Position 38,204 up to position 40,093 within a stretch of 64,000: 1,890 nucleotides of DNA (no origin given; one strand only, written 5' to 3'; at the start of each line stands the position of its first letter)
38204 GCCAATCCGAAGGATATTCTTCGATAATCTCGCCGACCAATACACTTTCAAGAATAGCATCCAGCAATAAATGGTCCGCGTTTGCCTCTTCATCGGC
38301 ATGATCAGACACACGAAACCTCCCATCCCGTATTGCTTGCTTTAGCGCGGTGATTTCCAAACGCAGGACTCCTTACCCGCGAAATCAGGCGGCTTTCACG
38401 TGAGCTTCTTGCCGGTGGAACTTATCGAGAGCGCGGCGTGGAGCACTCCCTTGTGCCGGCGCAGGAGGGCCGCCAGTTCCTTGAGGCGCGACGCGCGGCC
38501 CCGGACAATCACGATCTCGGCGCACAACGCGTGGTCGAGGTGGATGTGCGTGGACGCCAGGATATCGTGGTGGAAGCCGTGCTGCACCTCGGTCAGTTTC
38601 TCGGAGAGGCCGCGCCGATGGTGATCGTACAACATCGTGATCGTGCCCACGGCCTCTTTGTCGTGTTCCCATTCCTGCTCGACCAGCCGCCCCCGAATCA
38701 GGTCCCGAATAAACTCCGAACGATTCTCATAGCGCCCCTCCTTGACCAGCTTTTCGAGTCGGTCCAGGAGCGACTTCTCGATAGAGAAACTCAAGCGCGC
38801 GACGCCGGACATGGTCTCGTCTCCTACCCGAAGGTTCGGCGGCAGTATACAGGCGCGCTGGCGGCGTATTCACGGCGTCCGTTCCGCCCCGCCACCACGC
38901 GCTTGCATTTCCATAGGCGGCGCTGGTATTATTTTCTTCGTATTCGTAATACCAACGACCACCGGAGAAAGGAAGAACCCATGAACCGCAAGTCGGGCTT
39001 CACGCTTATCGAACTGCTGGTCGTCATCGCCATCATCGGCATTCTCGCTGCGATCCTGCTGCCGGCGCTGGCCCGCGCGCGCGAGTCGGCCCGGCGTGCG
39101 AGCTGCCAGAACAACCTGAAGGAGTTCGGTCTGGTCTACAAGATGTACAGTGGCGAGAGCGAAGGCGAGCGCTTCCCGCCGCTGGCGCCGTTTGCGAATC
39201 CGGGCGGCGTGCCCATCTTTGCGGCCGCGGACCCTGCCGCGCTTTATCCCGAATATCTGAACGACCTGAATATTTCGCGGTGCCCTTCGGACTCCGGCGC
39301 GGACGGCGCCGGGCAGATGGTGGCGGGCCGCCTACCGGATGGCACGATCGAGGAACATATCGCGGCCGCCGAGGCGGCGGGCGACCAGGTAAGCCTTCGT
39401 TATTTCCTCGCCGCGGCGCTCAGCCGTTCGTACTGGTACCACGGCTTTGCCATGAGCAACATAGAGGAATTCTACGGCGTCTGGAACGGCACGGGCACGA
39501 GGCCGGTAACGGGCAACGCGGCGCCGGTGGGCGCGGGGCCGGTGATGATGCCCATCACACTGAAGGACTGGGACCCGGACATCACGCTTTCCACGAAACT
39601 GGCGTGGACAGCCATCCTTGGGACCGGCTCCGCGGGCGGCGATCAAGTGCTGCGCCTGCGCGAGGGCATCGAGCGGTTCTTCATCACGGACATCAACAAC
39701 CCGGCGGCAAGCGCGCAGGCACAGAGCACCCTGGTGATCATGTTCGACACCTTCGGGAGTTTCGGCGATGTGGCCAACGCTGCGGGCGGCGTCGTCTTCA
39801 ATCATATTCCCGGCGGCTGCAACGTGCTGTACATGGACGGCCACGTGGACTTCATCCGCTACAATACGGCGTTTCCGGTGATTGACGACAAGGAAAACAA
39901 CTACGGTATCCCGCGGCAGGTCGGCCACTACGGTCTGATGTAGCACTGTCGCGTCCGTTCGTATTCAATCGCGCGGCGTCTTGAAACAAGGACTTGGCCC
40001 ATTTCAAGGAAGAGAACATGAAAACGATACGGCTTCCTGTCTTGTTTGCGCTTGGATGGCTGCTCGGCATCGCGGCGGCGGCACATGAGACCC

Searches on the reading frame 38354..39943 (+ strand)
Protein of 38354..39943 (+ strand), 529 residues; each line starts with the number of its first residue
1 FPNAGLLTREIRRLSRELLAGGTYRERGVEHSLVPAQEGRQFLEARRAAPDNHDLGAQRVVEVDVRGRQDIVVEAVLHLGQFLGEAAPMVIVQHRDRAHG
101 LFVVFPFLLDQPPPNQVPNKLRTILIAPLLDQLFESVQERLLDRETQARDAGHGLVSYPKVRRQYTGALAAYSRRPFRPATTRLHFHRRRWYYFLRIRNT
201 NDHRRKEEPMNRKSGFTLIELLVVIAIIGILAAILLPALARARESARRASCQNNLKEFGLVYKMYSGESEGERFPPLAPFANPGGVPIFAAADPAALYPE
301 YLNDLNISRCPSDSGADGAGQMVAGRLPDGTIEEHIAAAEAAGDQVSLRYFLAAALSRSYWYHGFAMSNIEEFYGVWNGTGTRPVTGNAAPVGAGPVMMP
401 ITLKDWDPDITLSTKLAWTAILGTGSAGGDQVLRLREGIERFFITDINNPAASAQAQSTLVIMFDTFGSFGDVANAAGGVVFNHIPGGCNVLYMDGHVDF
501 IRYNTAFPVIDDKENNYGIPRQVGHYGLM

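Call 47: search_protein_families(library=pfam, proteins=[window:38354-39943:+], max_evalue=0.00001)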
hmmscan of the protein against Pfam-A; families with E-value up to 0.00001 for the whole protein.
window:38354-39943:+ (529 aa): 2 families
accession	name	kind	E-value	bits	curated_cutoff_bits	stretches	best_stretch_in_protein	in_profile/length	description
PF07596.16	SBP_bac_10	-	4.4e-10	40.5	23.3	1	241-277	2-36/268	Protein of unknown function (DUF1559)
PF07963.17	N_methyl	-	1.2e-09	37.7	21.2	1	210-236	1-27/27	Prokaryotic N-terminal methylation motif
